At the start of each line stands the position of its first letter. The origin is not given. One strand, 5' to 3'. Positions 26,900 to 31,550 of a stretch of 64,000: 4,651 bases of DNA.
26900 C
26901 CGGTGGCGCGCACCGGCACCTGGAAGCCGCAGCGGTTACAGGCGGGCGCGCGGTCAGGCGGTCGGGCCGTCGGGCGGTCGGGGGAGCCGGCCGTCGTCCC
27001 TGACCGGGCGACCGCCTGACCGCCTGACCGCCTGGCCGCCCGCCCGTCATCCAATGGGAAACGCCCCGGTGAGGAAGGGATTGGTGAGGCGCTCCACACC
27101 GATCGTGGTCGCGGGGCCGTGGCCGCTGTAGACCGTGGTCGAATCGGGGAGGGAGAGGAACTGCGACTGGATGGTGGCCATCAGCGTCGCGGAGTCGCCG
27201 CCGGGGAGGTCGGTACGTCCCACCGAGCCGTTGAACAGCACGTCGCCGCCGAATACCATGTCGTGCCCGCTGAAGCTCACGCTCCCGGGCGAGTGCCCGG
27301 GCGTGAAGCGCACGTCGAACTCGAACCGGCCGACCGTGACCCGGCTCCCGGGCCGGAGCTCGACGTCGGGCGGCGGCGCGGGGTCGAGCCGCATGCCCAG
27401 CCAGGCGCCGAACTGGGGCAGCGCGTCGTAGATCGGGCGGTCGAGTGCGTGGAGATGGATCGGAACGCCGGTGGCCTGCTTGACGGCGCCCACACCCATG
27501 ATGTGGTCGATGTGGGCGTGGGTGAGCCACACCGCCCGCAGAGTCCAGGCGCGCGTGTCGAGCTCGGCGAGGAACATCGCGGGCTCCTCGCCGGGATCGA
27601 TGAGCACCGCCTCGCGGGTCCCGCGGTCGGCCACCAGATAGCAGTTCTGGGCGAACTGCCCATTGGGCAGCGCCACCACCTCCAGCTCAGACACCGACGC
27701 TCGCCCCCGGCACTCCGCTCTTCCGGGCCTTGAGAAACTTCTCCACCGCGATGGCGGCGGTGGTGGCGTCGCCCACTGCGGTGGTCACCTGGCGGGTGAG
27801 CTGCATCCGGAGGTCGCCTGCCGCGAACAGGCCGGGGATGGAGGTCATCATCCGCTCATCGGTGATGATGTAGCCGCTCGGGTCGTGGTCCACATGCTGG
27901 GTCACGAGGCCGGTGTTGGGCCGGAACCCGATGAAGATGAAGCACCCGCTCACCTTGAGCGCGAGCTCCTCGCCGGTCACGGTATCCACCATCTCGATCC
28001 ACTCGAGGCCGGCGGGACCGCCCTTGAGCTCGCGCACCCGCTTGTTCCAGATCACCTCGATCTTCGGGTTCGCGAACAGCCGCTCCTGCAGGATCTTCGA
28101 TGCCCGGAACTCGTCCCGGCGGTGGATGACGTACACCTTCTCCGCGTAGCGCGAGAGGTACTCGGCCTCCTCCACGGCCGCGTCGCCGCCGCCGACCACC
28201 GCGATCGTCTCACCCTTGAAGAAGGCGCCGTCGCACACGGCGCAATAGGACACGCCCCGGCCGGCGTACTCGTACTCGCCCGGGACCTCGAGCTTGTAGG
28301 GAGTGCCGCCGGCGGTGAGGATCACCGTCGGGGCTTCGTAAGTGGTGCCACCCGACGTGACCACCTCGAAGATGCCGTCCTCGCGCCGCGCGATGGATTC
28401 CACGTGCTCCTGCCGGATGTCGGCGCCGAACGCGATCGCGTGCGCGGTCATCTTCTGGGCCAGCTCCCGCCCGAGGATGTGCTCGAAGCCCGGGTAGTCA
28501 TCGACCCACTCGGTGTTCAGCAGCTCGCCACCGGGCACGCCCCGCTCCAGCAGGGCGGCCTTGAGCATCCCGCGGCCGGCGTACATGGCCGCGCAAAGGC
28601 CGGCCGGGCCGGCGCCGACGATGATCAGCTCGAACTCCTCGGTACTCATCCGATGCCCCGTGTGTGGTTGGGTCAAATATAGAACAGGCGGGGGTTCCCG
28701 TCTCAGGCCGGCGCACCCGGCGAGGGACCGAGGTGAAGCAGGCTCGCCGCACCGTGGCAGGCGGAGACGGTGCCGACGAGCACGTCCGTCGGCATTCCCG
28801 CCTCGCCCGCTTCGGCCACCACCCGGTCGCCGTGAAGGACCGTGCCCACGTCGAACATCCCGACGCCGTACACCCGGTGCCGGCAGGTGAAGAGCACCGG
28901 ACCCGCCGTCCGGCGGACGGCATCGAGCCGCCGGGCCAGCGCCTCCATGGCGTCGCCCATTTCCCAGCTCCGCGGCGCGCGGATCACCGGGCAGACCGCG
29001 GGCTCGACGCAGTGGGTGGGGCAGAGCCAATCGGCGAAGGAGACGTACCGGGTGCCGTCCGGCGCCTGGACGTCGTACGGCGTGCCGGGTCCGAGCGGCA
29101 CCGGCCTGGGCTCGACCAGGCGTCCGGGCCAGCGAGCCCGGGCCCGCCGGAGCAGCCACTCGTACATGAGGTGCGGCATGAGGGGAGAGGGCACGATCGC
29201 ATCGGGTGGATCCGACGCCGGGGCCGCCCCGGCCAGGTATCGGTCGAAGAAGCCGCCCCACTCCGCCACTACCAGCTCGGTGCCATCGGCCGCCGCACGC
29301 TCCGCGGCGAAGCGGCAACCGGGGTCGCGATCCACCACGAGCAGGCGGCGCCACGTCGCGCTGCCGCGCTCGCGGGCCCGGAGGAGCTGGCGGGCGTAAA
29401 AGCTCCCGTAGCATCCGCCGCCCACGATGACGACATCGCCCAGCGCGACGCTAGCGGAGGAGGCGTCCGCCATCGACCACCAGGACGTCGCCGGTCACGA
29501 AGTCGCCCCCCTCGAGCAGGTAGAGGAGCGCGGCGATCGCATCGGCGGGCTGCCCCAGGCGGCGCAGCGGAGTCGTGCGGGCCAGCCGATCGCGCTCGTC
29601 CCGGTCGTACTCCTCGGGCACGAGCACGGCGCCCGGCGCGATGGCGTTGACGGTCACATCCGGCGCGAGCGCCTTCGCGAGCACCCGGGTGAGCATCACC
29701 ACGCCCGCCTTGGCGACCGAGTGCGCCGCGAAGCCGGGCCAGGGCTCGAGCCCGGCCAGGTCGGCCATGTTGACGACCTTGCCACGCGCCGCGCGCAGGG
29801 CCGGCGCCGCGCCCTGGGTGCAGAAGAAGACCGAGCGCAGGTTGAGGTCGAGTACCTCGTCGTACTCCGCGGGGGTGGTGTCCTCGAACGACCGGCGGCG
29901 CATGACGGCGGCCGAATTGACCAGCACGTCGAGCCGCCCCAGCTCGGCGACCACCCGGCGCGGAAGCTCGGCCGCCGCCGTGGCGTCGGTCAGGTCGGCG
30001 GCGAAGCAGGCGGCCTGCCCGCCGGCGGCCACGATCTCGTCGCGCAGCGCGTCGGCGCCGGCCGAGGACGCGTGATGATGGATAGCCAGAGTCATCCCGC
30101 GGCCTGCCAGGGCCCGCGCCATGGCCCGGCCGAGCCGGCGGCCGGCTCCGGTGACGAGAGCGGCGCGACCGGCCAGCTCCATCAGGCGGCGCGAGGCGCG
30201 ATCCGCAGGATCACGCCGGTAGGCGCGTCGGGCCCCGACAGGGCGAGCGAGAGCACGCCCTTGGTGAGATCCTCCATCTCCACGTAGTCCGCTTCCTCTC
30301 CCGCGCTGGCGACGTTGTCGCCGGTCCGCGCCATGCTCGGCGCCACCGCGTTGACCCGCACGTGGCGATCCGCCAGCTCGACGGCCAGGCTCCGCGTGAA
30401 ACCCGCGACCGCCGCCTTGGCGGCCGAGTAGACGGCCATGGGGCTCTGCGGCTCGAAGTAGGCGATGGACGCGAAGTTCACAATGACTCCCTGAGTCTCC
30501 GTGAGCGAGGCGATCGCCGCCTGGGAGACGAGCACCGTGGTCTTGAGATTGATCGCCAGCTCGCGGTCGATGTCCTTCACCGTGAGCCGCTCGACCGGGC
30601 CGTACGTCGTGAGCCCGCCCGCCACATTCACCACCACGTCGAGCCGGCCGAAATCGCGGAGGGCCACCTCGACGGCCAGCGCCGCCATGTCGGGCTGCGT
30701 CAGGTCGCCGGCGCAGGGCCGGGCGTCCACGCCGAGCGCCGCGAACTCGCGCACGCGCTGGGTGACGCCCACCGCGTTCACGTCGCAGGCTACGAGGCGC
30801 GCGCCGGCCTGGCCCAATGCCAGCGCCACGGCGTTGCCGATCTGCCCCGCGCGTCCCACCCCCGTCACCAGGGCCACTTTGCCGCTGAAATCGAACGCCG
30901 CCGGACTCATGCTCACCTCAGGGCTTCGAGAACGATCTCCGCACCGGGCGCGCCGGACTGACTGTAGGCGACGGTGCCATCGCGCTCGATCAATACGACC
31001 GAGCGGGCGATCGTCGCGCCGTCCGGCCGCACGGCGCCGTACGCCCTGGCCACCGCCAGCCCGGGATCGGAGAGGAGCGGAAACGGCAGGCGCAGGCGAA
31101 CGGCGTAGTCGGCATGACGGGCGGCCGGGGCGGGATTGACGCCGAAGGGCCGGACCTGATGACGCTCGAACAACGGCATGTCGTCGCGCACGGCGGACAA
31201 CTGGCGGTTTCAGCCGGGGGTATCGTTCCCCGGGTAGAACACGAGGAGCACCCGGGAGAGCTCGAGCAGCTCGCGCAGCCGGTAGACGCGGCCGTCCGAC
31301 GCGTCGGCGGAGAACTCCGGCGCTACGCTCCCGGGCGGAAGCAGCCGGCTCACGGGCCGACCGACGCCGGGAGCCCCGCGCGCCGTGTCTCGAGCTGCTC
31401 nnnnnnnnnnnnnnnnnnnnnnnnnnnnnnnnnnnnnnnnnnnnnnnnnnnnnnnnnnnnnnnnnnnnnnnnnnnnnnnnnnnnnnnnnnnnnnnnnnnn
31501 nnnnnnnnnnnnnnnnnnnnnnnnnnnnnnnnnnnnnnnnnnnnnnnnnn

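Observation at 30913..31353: Bcp-type peroxiredoxin with TGA exactly at the peroxidatic cysteine codon: candidate selenoprotein with a SECIS-like hairpin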

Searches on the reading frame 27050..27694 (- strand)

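Call 55: search_protein_families(library=pfam, proteins=[window:27050-27694:-], max_evalue=0.0001)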
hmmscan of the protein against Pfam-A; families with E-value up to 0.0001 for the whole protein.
window:27050-27694:- (215 aa): 2 families
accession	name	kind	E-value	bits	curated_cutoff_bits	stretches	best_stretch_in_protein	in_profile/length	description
PF00753.33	Lactamase_B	-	9.3e-30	104.5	22.7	1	12-192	2-196/196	Metallo-beta-lactamase superfamily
PF12706.13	Lactamase_B_2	-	4.1e-07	30.3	27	1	30-136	3-113/200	Beta-lactamase superfamily domain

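Call 67: search_protein_families(library=ncbifam, proteins=[window:27050-27694:-], max_evalue=0.00001)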
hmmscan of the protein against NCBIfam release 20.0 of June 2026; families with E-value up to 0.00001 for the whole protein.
window:27050-27694:- (215 aa): 13 families
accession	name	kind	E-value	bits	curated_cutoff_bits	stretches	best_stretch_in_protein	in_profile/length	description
TIGR03413.1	GSH_gloB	equivalog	1.6e-24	86.7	200.8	1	17-192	10-164/248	hydroxyacylglutathione hydrolase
NF040641.1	bifunc_ST_SDO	equivalog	2.6e-16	59.5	625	1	41-192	191-342/423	bifunctional sulfur transferase/dioxygenase Blh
NF041804.1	MBL_fold_SolJ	exception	6.3e-16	58.2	350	1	9-81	11-83/224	solanimycin biosynthesis MBL-fold hydrolase SolJ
NF007597.0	PRK10241.1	equivalog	5e-15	55.5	421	1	115-192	91-165/251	hydroxyacylglutathione hydrolase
NF033105.1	bla_subclass_B3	equivalog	1.5e-11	44.1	240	1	48-143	58-155/257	subclass B3 metallo-beta-lactamase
NF012229.1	bla_class_B_core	domain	2e-11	44.2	100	1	26-141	23-136/139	metallo-beta-lactamase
NF040644.1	blaPAM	exception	1.9e-10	40.4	615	1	44-146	88-191/287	PAM family subclass B3 metallo-beta-lactamase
NF000438.2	blaPOM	exception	7e-08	32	610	1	44-146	88-191/286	POM family subclass B3 metallo-beta-lactamase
NF033106.1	blaL1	exception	1.6e-07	30.6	560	1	29-146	70-193/290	L1 family subclass B3 metallo-beta-lactamase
NF012140.0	blaBJP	exception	7e-07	28.3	600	1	45-142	87-185/294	BJP family subclass B3 metallo-beta-lactamase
TIGR02651.1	RNase_Z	equivalog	1.6e-06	27.4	292.95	1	15-70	17-70/302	ribonuclease Z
NF047896.1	blaMIM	exception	3.2e-06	26.7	640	1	50-142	107-202/306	MIM family subclass B3 metallo-beta-lactamase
NF002558.0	PRK02126.1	subfamily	9.1e-06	24.9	315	0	8-68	8-64/345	ribonuclease Z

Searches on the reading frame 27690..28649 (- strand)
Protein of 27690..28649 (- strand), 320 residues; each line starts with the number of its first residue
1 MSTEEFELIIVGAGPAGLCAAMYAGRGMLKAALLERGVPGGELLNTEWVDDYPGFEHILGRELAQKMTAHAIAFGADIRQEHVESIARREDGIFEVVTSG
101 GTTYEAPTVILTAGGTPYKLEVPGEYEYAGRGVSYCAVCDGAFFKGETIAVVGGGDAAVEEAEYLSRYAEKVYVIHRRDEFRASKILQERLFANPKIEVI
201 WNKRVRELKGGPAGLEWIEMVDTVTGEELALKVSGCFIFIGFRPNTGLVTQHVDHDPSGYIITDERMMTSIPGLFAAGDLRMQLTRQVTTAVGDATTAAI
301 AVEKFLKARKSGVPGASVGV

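Call 55: search_protein_families(library=pfam, proteins=[window:27690-28649:-], max_evalue=0.0001)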
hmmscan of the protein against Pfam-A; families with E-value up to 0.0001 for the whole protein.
seq(320 aa): 8 families
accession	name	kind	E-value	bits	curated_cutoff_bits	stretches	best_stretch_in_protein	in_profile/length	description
PF07992.20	Pyr_redox_2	-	2.1e-48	165.7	26.1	1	7-294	2-290/291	Pyridine nucleotide-disulphide oxidoreductase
PF13738.12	Pyr_redox_3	-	5.5e-25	88.7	30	1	57-278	77-305/305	Pyridine nucleotide-disulphide oxidoreductase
PF00070.33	Pyr_redox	-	7.6e-18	65.2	22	1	149-215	2-74/82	Pyridine nucleotide-disulphide oxidoreductase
PF01266.30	DAO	-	1e-09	38.8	27.9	1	53-115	141-204/353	FAD dependent oxidoreductase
PF03486.20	HI0933_like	-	1.1e-08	35.3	50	0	7-37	2-32/244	HI0933-like protein Rossmann domain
PF01134.28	GIDA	-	3e-07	30.3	22.1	0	77-115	112-150/391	Glucose inhibited division protein A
PF01946.23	Thi4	-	4e-06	26.7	26.2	0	5-41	17-55/235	Thi4 family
PF00890.30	FAD_binding_2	-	6.1e-05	22.8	20.4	0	8-41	2-36/414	FAD binding domain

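Call 67: search_protein_families(library=ncbifam, proteins=[window:27690-28649:-], max_evalue=0.00001)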
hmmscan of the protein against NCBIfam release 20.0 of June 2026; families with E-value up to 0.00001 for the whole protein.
seq(320 aa): 40 families (the best 25 are shown)
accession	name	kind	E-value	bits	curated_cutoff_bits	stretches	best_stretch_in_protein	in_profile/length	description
TIGR01292.1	TRX_reduct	equivalog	1.6e-109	365.3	343.45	1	7-306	2-300/300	thioredoxin-disulfide reductase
TIGR03143.1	AhpF_homolog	hypoth_equivalog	4.8e-88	296.1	687.65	1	6-311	5-313/555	putative alkyl hydroperoxide reductase F subunit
TIGR03140.1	AhpF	equivalog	1.3e-66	225.2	502.9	1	3-301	210-507/515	alkyl hydroperoxide reductase subunit F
NF007614.0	PRK10262.1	equivalog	3.4e-56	190.7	644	1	4-307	5-315/321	thioredoxin-disulfide reductase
TIGR01350.1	lipoamide_DH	equivalog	8.5e-20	70.9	408.8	1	96-302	121-331/461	dihydrolipoyl dehydrogenase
TIGR04018.1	Bthiol_YpdA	hypoth_equivalog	1.8e-18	66.4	339.9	1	81-281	91-289/316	YpdA family putative bacillithiol disulfide reductase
TIGR02053.1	MerA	equivalog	4e-18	65.7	454.45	1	84-299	108-325/465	mercury(II) reductase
NF004991.0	PRK06370.1-3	subfamily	4.9e-15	55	620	2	147-302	203-359/509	FAD-containing oxidoreductase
NF004776.0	PRK06116.1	equivalog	1.5e-14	53.9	480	1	96-284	122-310/450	glutathione-disulfide reductase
NF009409.0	PRK12770.1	subfamily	2.2e-14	53.3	343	1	144-310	171-354/360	putative glutamate synthase subunit beta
NF040505.1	ArsO_flavin_mono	equivalog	1.2e-12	48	425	1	79-225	93-239/346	ArsO family NAD(P)H-dependent flavin-containing monooxygenase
NF009410.0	PRK12771.1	subfamily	1.2e-11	43.9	516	1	145-310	267-449/566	NAD(P)-binding protein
NF004992.0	PRK06370.1-4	equivalog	1.6e-11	43.3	629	1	100-279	127-308/459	FAD-containing oxidoreductase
TIGR03385.1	CoA_CoA_reduc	equivalog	1.7e-11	43.6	578.8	1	101-284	97-286/439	CoA-disulfide reductase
TIGR01316.1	gltA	equivalog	4.2e-11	42.3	471.75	1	224-306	367-449/449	NADPH-dependent glutamate synthase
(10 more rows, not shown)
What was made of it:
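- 27687..28649 (-): Thioredoxin-disulfide reductase (trxB, CAVC active site) on the same strand, four genes downstream. It is the likely upstream electron source through thioredoxin (inferred). TIGR01292 scores 365 bits against a cut-off of 343 (call 67).
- Checked: The gene at 27687-28649 is thioredoxin-disulfide reductase: TIGR01292 scores 365 bits against a cut-off of 343 (call 67).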

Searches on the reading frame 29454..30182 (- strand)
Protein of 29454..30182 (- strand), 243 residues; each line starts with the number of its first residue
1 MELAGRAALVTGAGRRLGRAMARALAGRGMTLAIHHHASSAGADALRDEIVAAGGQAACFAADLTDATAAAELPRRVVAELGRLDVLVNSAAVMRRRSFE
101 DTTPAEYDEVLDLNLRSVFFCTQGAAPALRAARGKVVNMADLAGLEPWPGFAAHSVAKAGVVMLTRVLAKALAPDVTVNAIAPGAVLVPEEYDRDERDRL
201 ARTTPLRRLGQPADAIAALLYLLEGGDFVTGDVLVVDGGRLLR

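Call 55: search_protein_families(library=pfam, proteins=[window:29454-30182:-], max_evalue=0.0001)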
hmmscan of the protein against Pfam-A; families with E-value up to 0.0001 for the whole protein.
window:29454-30182:- (243 aa): 3 families
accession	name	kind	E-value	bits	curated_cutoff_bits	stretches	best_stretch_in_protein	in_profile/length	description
PF13561.12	adh_short_C2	-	5.1e-47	160.9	27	1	13-239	2-234/236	Enoyl-(Acyl carrier protein) reductase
PF00106.31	adh_short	-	9.6e-44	149.6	26.6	1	7-188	2-184/195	short chain dehydrogenase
PF08659.16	KR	-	1.3e-08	35.5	22.6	1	9-111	4-109/180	KR domain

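Call 67: search_protein_families(library=ncbifam, proteins=[window:29454-30182:-], max_evalue=0.00001)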
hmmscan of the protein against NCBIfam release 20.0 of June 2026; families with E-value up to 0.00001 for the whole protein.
window:29454-30182:- (243 aa): 209 families (the best 25 are shown)
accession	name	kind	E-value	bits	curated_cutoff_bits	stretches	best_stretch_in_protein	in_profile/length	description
NF006598.0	PRK09135.1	equivalog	8.2e-63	212.3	288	1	5-242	6-247/249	pteridine reductase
NF006597.0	PRK09134.1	equivalog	5.3e-56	189.8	281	1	5-242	12-249/261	SDR family oxidoreductase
NF005559.1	PRK07231.1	subfamily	2.9e-52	177.6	215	1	3-241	2-248/249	glucose 1-dehydrogenase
NF009466.0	PRK12826.1-2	subfamily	1.6e-49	168.6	222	1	6-240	4-244/248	3-oxoacyl-ACP reductase FabG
TIGR01830.1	3oxo_ACP_reduc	equivalog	4.5e-45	154.2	297.75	1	8-239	1-237/239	3-oxoacyl-[acyl-carrier-protein] reductase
NF009468.0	PRK12826.1-4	equivalog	3.8e-44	151.3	318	1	2-242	4-249/256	SDR family oxidoreductase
NF005873.0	PRK07814.1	equivalog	6.8e-44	150.3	346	1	3-239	8-250/263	SDR family oxidoreductase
NF006070.0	PRK08213.1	subfamily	1.3e-43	149.4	279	1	2-239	9-255/259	gluconate 5-dehydrogenase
NF004202.0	PRK05653.2-2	equivalog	9.9e-43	146.5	333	1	2-242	4-249/259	3-oxoacyl-ACP reductase FabG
NF004198.0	PRK05653.1-3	equivalog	1.1e-42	146.3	296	1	3-241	5-247/248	3-oxoacyl-ACP reductase FabG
NF012208.0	SDR_dihy_bifunc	exception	1.2e-42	146.1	325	1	8-240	1-231/233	bifunctional dihydropteridine reductase/dihydrofolate reductase TmpR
NF009384.0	PRK12743.1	equivalog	3.7e-42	144.3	264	1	5-241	6-248/258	SDR family oxidoreductase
NF009464.0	PRK12824.1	subfamily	5.7e-42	144.1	269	1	6-241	3-243/245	3-oxoacyl-ACP reductase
NF004791.0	PRK06138.1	equivalog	1.5e-41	142.3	312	1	1-241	1-250/252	SDR family oxidoreductase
NF004778.0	PRK06124.1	equivalog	7.3e-41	140.3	303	1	2-241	8-253/256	SDR family oxidoreductase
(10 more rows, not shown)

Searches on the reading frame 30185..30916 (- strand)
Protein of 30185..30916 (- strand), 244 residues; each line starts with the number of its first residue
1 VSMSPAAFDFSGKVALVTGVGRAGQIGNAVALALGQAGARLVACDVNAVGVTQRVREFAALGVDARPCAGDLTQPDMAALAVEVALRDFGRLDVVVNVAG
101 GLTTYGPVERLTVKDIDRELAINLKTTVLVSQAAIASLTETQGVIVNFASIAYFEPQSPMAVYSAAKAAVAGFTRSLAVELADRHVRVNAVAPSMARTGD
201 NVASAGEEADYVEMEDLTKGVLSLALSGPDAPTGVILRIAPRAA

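Call 55: search_protein_families(library=pfam, proteins=[window:30185-30916:-], max_evalue=0.0001)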
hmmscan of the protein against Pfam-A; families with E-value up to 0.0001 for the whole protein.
window:30185-30916:- (244 aa): 4 families
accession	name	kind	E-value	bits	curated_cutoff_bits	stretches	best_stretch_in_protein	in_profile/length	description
PF00106.31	adh_short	-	4.1e-42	144.3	26.6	1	13-199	1-185/195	short chain dehydrogenase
PF13561.12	adh_short_C2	-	4.5e-36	125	27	1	24-206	6-186/236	Enoyl-(Acyl carrier protein) reductase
PF08659.16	KR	-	3.6e-08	34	22.6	1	20-176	6-162/180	KR domain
PF01370.27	Epimerase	-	9e-05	22.4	20.9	0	20-171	4-150/240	NAD dependent epimerase/dehydratase family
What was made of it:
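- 29451..30916 (-): Two downstream short-chain dehydrogenase genes, tightly packed after the peroxiredoxin stop. Pfam adh_short E 4e-42 and 1e-43 (call 55).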

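Call 67: search_protein_families(library=ncbifam, proteins=[window:30185-30916:-], max_evalue=0.00001)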
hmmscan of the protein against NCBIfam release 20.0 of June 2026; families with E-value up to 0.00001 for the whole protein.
window:30185-30916:- (244 aa): 211 families (the best 25 are shown)
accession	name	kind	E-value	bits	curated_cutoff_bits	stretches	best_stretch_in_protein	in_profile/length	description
NF005559.1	PRK07231.1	subfamily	7.7e-41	140.2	215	1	10-206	2-196/249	glucose 1-dehydrogenase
NF052558.1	MBtsdlDhBudC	equivalog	5.2e-35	121.2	270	1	10-199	1-185/250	meso-2,3-butanediol dehydrogenase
NF006070.0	PRK08213.1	subfamily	1.9e-34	119.4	279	1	6-196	6-199/259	gluconate 5-dehydrogenase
NF004198.0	PRK05653.1-3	equivalog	3.6e-34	118.3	296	1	11-199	6-192/248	3-oxoacyl-ACP reductase FabG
NF009466.0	PRK12826.1-2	subfamily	1.8e-33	116.1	222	1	13-200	4-191/248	3-oxoacyl-ACP reductase FabG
NF004818.0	PRK06172.1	equivalog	2.1e-33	115.7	336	1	9-199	4-193/253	SDR family oxidoreductase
NF005309.0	PRK06841.1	subfamily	9.9e-32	110.4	286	1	6-209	9-208/255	GolD/DthD family dehydrogenase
NF004791.0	PRK06138.1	equivalog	1.1e-31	110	312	1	10-215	3-205/252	SDR family oxidoreductase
NF004203.0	PRK05653.2-4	subfamily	2.3e-31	109.1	313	1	10-199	4-193/260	3-oxoacyl-ACP reductase FabG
NF004514.1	PRK05855.1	equivalog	3.9e-31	108.3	455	1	8-199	309-499/578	SDR family oxidoreductase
NF047923.1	pyridox_DH_SDR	equivalog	5e-31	108.1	325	1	11-216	2-203/243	pyridoxal 4-dehydrogenase, SDR-type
NF005893.0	PRK07856.1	equivalog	7.4e-31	107.3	255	1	7-213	4-199/255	SDR family oxidoreductase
NF004825.0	PRK06181.1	equivalog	8.4e-31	107.2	215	1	9-198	3-190/268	SDR family oxidoreductase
NF005390.0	PRK06935.1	equivalog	1.5e-30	106.5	369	1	5-200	8-200/258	2-dehydro-3-deoxy-D-gluconate 5-dehydrogenase KduD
NF006598.0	PRK09135.1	equivalog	2.1e-30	106.1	288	1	12-196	6-188/249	pteridine reductase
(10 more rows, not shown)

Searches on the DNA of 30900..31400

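Call 8: search_rna_families(source=window, start=30900, end=31400, threshold=evalue, max_evalue=10, show_alignments=3)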
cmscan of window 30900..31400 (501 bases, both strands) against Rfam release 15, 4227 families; matches with E-value up to 10: 1.
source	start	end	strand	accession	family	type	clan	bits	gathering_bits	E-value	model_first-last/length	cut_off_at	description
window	31247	31324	-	RF03782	mir-3661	Gene; miRNA;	-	17.7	77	0.86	1-84/84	no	mir-3661 microRNA precursor family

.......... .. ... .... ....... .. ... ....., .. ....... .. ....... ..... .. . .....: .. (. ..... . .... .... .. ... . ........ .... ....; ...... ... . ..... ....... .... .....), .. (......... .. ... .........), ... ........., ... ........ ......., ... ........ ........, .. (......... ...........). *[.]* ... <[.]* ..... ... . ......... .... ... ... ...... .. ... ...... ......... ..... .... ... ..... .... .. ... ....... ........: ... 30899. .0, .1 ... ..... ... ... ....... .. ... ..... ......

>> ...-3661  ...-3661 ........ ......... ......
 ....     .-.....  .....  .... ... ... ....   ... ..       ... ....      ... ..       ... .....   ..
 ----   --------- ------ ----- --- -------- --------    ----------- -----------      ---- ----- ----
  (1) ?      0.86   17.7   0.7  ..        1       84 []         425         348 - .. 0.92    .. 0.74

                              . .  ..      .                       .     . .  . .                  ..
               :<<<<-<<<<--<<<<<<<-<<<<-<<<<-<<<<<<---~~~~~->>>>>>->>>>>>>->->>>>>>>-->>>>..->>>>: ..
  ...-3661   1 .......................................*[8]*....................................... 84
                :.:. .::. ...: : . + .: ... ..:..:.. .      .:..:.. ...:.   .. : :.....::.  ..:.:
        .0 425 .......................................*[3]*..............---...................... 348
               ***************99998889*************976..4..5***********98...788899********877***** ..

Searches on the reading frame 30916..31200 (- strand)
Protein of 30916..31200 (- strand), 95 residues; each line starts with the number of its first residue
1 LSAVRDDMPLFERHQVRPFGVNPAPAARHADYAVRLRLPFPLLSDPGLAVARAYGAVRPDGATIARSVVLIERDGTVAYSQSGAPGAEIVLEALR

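Call 15: find_related_loci(query=window:30916-31200:-, collection=metagenome_contigs, flank=3000)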
Query window:30916-31200:- (95 aa) in metagenome_contigs; peptide patterns used: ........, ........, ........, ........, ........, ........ (x = any residue, [..] = any of these).
600 stretches matched a pattern (row limit reached: there are more); 30 encode a relative of the query (tblastn E <= 1e-3); 30 distinct loci.
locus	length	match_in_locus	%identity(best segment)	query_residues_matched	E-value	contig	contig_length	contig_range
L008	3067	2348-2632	86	1-95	6e-52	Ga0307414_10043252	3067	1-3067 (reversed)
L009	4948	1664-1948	84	1-95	7e-51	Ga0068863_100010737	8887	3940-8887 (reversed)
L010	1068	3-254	99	12-95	7e-53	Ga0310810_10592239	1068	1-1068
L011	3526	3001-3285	84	1-95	5e-50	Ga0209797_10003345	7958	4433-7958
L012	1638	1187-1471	80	1-95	3e-49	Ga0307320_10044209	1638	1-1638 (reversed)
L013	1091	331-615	80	1-95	1e-50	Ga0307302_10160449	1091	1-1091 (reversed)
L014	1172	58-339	83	1-94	3e-50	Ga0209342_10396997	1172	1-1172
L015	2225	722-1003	81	1-94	1e-47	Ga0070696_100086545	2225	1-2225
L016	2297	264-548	79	1-95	2e-47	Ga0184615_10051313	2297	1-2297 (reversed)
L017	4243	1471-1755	79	1-95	6e-47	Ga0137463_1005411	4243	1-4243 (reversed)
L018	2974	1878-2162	79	1-95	4e-47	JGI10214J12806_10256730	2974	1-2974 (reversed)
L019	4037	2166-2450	79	1-95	1e-46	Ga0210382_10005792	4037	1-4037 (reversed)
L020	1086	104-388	80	1-95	2e-48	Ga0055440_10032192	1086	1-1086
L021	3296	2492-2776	77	1-95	5e-46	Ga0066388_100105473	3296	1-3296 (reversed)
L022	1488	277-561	72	1-95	3e-44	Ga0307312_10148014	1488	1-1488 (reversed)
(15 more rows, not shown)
